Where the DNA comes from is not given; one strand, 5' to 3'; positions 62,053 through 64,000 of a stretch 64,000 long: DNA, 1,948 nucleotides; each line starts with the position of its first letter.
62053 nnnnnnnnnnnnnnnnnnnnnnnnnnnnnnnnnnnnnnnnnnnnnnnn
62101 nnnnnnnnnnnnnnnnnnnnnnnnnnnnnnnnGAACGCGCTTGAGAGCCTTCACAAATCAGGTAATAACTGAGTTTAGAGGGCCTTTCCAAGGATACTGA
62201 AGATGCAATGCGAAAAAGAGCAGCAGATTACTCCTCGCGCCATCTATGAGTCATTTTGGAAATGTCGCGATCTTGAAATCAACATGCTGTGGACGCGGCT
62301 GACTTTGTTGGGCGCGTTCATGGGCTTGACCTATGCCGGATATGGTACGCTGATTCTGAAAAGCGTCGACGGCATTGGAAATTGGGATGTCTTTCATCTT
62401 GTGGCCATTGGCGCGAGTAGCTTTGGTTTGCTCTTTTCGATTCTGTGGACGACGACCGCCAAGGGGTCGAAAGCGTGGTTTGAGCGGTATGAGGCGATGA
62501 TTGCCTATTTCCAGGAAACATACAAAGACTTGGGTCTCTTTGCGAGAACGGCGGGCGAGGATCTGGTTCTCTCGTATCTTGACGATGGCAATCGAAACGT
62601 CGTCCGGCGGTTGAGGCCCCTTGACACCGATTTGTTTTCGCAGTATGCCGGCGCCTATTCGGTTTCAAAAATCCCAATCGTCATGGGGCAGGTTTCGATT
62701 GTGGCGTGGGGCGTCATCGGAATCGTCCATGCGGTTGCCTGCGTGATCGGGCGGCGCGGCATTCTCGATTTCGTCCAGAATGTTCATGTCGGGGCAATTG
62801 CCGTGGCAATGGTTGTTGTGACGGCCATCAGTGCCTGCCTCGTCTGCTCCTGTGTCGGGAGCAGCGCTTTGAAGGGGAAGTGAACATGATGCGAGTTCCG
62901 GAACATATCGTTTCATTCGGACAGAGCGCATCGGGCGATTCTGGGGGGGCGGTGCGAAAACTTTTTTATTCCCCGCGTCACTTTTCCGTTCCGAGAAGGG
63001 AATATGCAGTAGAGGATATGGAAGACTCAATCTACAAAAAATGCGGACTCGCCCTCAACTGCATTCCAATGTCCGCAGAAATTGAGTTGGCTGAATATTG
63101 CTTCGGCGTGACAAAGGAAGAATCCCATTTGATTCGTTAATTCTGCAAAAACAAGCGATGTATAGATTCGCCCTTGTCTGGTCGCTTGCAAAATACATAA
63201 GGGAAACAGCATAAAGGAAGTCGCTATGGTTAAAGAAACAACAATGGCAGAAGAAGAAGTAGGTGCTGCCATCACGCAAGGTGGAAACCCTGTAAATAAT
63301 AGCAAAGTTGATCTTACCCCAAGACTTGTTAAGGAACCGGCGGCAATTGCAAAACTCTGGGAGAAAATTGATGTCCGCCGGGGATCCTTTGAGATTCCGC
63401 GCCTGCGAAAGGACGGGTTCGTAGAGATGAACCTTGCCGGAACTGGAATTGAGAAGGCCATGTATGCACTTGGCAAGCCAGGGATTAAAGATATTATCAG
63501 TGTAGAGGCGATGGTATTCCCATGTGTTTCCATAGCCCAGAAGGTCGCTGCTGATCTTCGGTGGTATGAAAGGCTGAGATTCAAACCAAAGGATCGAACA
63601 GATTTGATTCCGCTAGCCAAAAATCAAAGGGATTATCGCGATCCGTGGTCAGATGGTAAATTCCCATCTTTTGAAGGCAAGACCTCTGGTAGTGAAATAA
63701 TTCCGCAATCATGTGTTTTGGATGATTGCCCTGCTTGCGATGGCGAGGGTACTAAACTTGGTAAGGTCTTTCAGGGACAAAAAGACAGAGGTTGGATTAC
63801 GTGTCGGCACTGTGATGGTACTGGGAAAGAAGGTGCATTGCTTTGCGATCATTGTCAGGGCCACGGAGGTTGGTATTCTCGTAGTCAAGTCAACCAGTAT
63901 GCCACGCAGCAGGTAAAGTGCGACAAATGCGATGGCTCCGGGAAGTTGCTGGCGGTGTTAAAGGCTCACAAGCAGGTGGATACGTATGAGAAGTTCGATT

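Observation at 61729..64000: A lower-GC four-gene operon of unknown function beside tRNA-Met, an IS and the repeats: candidate uncharacterised accessory or conflict system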

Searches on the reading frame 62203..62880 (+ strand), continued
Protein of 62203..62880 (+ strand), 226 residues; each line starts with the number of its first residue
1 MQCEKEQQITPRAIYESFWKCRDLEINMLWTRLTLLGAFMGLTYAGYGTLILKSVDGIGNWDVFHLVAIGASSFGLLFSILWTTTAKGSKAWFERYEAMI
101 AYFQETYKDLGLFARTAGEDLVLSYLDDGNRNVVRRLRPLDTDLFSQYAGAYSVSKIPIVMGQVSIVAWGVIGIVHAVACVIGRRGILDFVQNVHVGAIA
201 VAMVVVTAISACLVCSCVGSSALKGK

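Call 93: search_protein_families(library=padloc, proteins=[L046:9105-10862:-, L046:10855-12378:-, L004:1015-2349:-, L004:3883-4380:-, L008:1846-4641:+, L012:7490-8029:+, L012:8026-8853:+, L026:680-1612:+, L003:2881-3678:+], max_evalue=0.00001)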
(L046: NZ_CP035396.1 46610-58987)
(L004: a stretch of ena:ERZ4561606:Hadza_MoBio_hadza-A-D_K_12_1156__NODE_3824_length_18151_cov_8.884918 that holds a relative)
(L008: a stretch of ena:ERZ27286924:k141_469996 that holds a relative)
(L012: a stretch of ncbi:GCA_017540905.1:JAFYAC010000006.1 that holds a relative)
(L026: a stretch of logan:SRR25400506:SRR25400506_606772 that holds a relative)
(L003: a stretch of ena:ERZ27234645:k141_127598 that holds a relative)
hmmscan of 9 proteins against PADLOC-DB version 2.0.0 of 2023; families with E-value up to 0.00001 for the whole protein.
L046:9105-10862:- (585 aa): 50 families (the best 25 are shown)
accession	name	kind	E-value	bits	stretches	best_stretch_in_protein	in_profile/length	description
PDLC00127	GajB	-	2.7e-215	714.4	1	5-585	6-592/594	UrvD helicase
PDLC00133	GajB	-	3.4e-100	333.7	1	3-373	7-378/382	UrvD helicase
PDLC00117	GajB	-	5.7e-75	251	1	7-570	13-584/604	UrvD helicase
PDLC00130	GajB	-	5.3e-67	224.4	1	7-575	3-584/589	UrvD helicase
PDLC00132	GajB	-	7.6e-57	191.3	2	130-558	146-599/625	UrvD helicase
PDLC00114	GajB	-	5.7e-50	168.5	1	1-283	1-297/635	UrvD helicase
PDLC03802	RTasHel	-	3.9e-49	166.1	1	7-292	5-276/675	DRT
PDLC00103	GajB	-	5.7e-44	149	1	7-570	16-587/612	UrvD helicase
PDLC00118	GajB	-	7.2e-39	132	1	20-322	6-267/515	UrvD helicase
PDLC00122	GajB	-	8e-39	131.9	1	9-567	6-480/502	UrvD helicase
PDLC00119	GajB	-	3.5e-38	129.9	1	21-558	17-542/565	UrvD helicase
PDLC00129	GajB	-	5.9e-37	125.5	1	11-555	15-569/594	UrvD helicase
PDLC00138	GajB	-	1.1e-36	124.7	1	7-299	4-316/581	UrvD helicase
PDLC00123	GajB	-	2.6e-36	123.3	1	8-568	5-516/540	UrvD helicase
PDLC00107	GajB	-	8e-36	121.8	1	9-342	17-354/587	UrvD helicase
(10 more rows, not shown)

L046:10855-12378:- (507 aa): 48 families (the best 25 are shown)
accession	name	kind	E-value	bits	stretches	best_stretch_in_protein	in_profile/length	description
PDLC00072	GajA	-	3.6e-196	651.7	1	2-480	201-686/709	AAA ATPase domain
PDLC00070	GajA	-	2.4e-81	272.1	1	1-440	148-592/596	AAA ATPase domain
PDLC00091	GajA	-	4e-71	238.7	1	3-442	141-622/627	AAA ATPase domain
PDLC00064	GajA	-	2.9e-66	222.3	1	22-443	12-460/464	AAA ATPase domain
PDLC00096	GajA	-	3.1e-64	215.8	1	4-448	143-621/630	AAA ATPase domain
PDLC00092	GajA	-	9.5e-61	204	1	7-438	174-600/604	AAA ATPase domain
PDLC00071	GajA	-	2.2e-58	196.5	1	5-442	143-584/588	AAA ATPase domain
PDLC00099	GajA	-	2.1e-53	180.2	1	3-442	150-620/626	AAA ATPase domain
PDLC00080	GajA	-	2.6e-50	169.8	1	3-473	147-602/622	AAA ATPase domain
PDLC00069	GajA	-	1.1e-49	167.5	1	4-463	175-663/687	AAA ATPase domain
PDLC00077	GajA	-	3.5e-43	146.1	1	9-438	198-613/616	AAA ATPase domain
PDLC00083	GajA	-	5.1e-42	142.1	1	7-439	152-635/639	AAA ATPase domain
PDLC00073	GajA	-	5.5e-39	132.6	1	7-440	142-587/589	AAA ATPase domain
PDLC00067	GajA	-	1.1e-37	127.8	1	5-425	163-578/604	AAA ATPase domain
PDLC00093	GajA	-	4e-30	103.2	1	123-341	349-585/736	AAA ATPase domain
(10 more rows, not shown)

L004:1015-2349:- (444 aa): 7 families
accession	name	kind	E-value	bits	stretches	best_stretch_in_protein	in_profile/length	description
PDLC04786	PDC-S01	-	1.4e-134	447.2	1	1-443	1-431/439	-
PDLC04792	PDC-S01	-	2.5e-119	396.9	1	3-444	2-433/452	-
PDLC04788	PDC-S01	-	1.7e-71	239.5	1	1-428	1-412/448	-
PDLC04787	PDC-S01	-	7.5e-21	72.5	1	4-403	12-361/412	-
PDLC04789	PDC-S01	-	1.5e-10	38.7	1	20-407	17-348/375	-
PDLC04790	PDC-S01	-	1.6e-09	35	1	24-427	31-395/422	-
PDLC04791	PDC-S01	-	6.8e-06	23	0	350-410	300-363/395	-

L004:3883-4380:- (165 aa): 0 families

L008:1846-4641:+ (931 aa): 37 families (the best 25 are shown)
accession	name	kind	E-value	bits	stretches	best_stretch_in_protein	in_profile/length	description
PDLC00117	GajB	-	8.6e-27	91.9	1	253-637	161-534/604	UrvD helicase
PDLC00114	GajB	-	2.2e-25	87.3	1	274-518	179-412/635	UrvD helicase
PDLC00122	GajB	-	1.2e-23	81.8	2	314-398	165-245/502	UrvD helicase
PDLC03802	RTasHel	-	2.2e-23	81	2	268-402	150-275/675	DRT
PDLC00132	GajB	-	4.9e-21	73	2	316-402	219-301/625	UrvD helicase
PDLC00123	GajB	-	1.6e-20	71.2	1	302-403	168-262/540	UrvD helicase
PDLC00103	GajB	-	1.5e-19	68.4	1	283-517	184-409/612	UrvD helicase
PDLC00127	GajB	-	7.3e-19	65.7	1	308-395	198-284/594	UrvD helicase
PDLC00107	GajB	-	7.5e-18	62.5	1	617-711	479-558/587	UrvD helicase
PDLC00138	GajB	-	1.3e-17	61.7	1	315-640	224-526/581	UrvD helicase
PDLC00136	GajB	-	9.2e-16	55.8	1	288-397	180-286/570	UrvD helicase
PDLC00129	GajB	-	3.2e-15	53.7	1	277-400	191-309/594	UrvD helicase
PDLC00112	GajB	-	1.8e-13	48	1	274-396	172-291/581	UrvD helicase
PDLC00148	GajB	-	6.2e-12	43.2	0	282-403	120-245/369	UrvD helicase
PDLC00119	GajB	-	6.4e-12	43.2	1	280-399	188-299/565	UrvD helicase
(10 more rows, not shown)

L012:7490-8029:+ (179 aa): 8 families
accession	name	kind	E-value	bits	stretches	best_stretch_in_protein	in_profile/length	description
PDLC02256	AbiEi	-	1.5e-43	146.8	1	5-175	5-170/174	AbiEi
PDLC02228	AbiEi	-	3.5e-39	132.3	1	2-171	25-189/216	AbiEi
PDLC02249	AbiEi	-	9.8e-19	65.8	1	3-173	4-172/184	AbiEi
PDLC02260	AbiEi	-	9e-16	55.9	1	7-118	7-114/131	AbiEi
PDLC02231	AbiEi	-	1.9e-11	42.3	1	6-53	9-56/280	AbiEi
PDLC02225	AbiEi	-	4.4e-08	31.1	1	4-111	6-104/198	AbiEi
PDLC02244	AbiEi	-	1.3e-07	29.2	1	10-54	13-57/292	AbiEi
PDLC02239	AbiEi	-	1.4e-06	26.1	1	18-108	12-98/195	AbiEi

L012:8026-8853:+ (275 aa): 6 families
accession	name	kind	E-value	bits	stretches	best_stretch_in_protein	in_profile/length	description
PDLC02295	AbiEii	-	3.3e-101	336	1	7-273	2-261/261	AbiEii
PDLC02327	AbiEii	-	2.6e-56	187.9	1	5-175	2-165/166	AbiEii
PDLC02301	AbiEii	-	4.6e-54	182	1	46-273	66-291/291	AbiEii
PDLC02325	AbiEii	-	3.3e-36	121.8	1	172-273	1-101/102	AbiEii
PDLC02291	AbiEii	-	4e-25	86.8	1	45-270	57-267/310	AbiEii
PDLC02314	AbiEii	-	2.8e-10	38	1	168-269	164-271/290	AbiEii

L026:680-1612:+ (310 aa): 1 family
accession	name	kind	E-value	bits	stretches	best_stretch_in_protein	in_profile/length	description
PDLC04993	PDC-S31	-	6.3e-06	23.6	0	87-138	67-115/245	-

L003:2881-3678:+ (265 aa): 0 families

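Call 95: find_encoding_contigs(protein=P0087, flank=5000, max_places=2)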
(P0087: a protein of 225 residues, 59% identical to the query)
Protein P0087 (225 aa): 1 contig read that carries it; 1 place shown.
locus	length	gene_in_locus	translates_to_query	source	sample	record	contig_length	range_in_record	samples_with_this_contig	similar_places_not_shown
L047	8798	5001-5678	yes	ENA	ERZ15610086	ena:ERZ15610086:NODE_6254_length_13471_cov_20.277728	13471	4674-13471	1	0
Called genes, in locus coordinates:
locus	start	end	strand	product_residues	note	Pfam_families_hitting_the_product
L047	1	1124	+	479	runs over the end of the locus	PF01637:ATPase_2, PF13191:AAA_16 (weak), PF13401:AAA_22 (weak)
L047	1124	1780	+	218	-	-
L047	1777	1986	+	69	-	-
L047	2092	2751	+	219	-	PF13151:DUF3990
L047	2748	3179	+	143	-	-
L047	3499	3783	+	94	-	-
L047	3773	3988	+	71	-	-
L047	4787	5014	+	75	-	-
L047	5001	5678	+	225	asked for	PF24838:8xMP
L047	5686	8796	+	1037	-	?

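Call 96: find_encoding_contigs(protein=P0116, flank=5000, max_places=2)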
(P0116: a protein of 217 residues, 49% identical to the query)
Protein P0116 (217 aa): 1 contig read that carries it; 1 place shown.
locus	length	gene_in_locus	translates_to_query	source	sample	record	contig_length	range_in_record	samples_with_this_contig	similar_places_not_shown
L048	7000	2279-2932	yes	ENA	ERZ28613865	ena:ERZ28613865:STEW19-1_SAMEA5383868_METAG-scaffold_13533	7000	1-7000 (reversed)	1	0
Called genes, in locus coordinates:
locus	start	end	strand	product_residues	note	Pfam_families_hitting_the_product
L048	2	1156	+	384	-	?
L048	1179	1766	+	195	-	PF05729:NACHT (weak)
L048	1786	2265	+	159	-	-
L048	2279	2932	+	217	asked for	PF24838:8xMP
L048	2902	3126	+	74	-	-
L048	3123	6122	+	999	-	PF03781:FGE-sulfatase, PF13290:CHB_HEX_C_1, PF13287:Fn3_assoc (weak), PF13385:Laminin_G_3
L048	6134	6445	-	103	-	PF05016:ParE_toxin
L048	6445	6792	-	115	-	PF02604:PhdYeFM_antitox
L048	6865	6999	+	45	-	?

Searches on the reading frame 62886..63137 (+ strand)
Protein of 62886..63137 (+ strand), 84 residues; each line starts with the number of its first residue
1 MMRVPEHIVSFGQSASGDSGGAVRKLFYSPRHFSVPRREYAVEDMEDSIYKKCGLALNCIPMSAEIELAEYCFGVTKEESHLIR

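Call 6: search_protein_families(library=pfam, proteins=[window:62886-63137:+], max_evalue=1)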
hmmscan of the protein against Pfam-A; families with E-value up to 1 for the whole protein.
window:62886-63137:+ (84 aa): 0 families

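Call 7: search_protein_families(library=padloc, proteins=[window:62886-63137:+], max_evalue=1)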
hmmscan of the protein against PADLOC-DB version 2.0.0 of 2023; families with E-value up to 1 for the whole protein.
window:62886-63137:+ (84 aa): 0 families

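Call 8: search_protein_families(library=ncbifam, proteins=[window:62886-63137:+], max_evalue=1)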
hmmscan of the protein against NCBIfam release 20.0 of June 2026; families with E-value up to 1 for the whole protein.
window:62886-63137:+ (84 aa): 1 family
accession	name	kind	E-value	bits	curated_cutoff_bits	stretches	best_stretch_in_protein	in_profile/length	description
NF011456.0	PRK14874.1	equivalog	0.05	12.6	223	1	8-83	153-224/346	aspartate-semialdehyde dehydrogenase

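Call 9: search_protein_families(library=phrogs, proteins=[window:62886-63137:+], max_evalue=1)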
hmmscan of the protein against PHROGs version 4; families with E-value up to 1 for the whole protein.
window:62886-63137:+ (84 aa): 0 families

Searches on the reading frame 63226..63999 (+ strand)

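Call 6: search_protein_families(library=pfam, proteins=[window:63226-63999:+], max_evalue=1)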
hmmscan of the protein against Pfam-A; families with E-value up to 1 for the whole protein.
window:63226-63999:+ (258 aa): 10 families
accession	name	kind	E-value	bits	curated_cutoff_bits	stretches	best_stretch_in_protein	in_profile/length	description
PF00684.25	DnaJ_CXXCXGXG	-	2e-09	38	32.7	2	193-242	1-54/65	DnaJ central domain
PF17302.8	DUF5351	-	0.0026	18.4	27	1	191-202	18-29/29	Family of unknown function (DUF5351)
PF15777.11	Anti-TRAP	-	0.0094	16.4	32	0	192-214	12-40/59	Tryptophan RNA-binding attenuator protein inhibitory protein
PF10058.14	Zn_ribbon_10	-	0.05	13.8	24.2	1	203-235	21-50/54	ER junction formation factor lunapark, zinc ribbon finger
PF25436.1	BSD2_CRD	-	0.22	12.2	27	1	191-214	3-23/69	BSD2 cysteine rich domain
PF06676.16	DUF1178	-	0.29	12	31.6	0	180-199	22-41/147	Protein of unknown function (DUF1178)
PF05129.18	Zn_ribbon_Elf1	-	0.33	11.5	29.8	0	225-257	42-73/79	Transcription elongation factor Elf1 like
PF23733.2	GRXCR1-2_C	-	0.58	10.6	26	0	230-243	10-23/47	GRXCR1/2, C-terminal domain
PF16278.11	zf-C2HE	-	0.69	10.8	30.1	1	217-248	24-56/63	C2HE / C2H2 / C2HC zinc-binding finger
PF14354.12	Lar_restr_allev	-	0.71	10.6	28.6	0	165-198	3-33/58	Restriction alleviation protein Lar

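Call 7: search_protein_families(library=padloc, proteins=[window:63226-63999:+], max_evalue=1)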
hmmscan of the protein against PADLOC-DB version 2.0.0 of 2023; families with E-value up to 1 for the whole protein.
window:63226-63999:+ (258 aa): 1 family
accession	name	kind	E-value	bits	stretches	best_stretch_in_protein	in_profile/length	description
PDLC04253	PDC-M01B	-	0.002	15.5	1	185-238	290-343/366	-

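Call 8: search_protein_families(library=ncbifam, proteins=[window:63226-63999:+], max_evalue=1)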
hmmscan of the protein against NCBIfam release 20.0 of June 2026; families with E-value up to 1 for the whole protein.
window:63226-63999:+ (258 aa): 7 families
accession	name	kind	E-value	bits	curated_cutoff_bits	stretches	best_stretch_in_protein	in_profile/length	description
TIGR02349.1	DnaJ_bact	equivalog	3.4e-05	23.4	377.2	1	191-241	144-198/354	molecular chaperone DnaJ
NF058604.1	RtpA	equivalog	8.8e-05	22.5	65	1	191-214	10-33/50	anti-TRAP protein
NF010874.0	PRK14281.1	equivalog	0.0053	15.9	619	1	190-242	163-218/397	chaperone protein DnaJ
NF008035.0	PRK10767.1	subfamily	0.0083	15.2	338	2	190-242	141-193/374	molecular chaperone DnaJ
NF010871.0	PRK14278.1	equivalog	0.22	10.3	502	1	191-242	140-195/378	molecular chaperone DnaJ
NF010894.0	PRK14301.1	equivalog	0.33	9.9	548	1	192-243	146-197/373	chaperone protein DnaJ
TIGR01562.1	FdhE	equivalog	0.81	9.2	187.65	0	165-242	184-265/305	formate dehydrogenase accessory protein FdhE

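Call 9: search_protein_families(library=phrogs, proteins=[window:63226-63999:+], max_evalue=1)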
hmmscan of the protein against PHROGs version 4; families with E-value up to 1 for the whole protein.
window:63226-63999:+ (258 aa): 14 families
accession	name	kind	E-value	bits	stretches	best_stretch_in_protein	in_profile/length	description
phrog_8027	-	unknown function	1.1e-05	26.7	2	206-254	7-52/153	-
phrog_6060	-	transcription regulation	0.0005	20.9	2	206-239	15-47/61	anti-termination protein Q-like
phrog_37414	-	unknown function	0.0013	19.5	1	192-251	85-137/204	-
phrog_127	-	transcription regulation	0.0016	19.1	1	166-240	115-197/253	anti-termination protein Q-like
phrog_3931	-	unknown function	0.0052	17.9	0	192-214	31-54/59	-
phrog_8897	-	unknown function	0.018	16.4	1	159-202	77-115/119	-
phrog_16376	-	unknown function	0.025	15.6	1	206-242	16-48/56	-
phrog_9961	-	unknown function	0.075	14.7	1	207-255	10-52/99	-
phrog_15035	-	unknown function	0.076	14.2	0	161-177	4-17/64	-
phrog_12902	-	unknown function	0.09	14.1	0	165-202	23-52/61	-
phrog_7429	-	unknown function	0.36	10.9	1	206-247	331-370/418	-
phrog_6730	-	unknown function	0.39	11.7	1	177-247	29-96/106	-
phrog_6172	-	unknown function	0.44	11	1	206-247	154-194/250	-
phrog_14336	-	unknown function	0.45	10.8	2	192-242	145-195/363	-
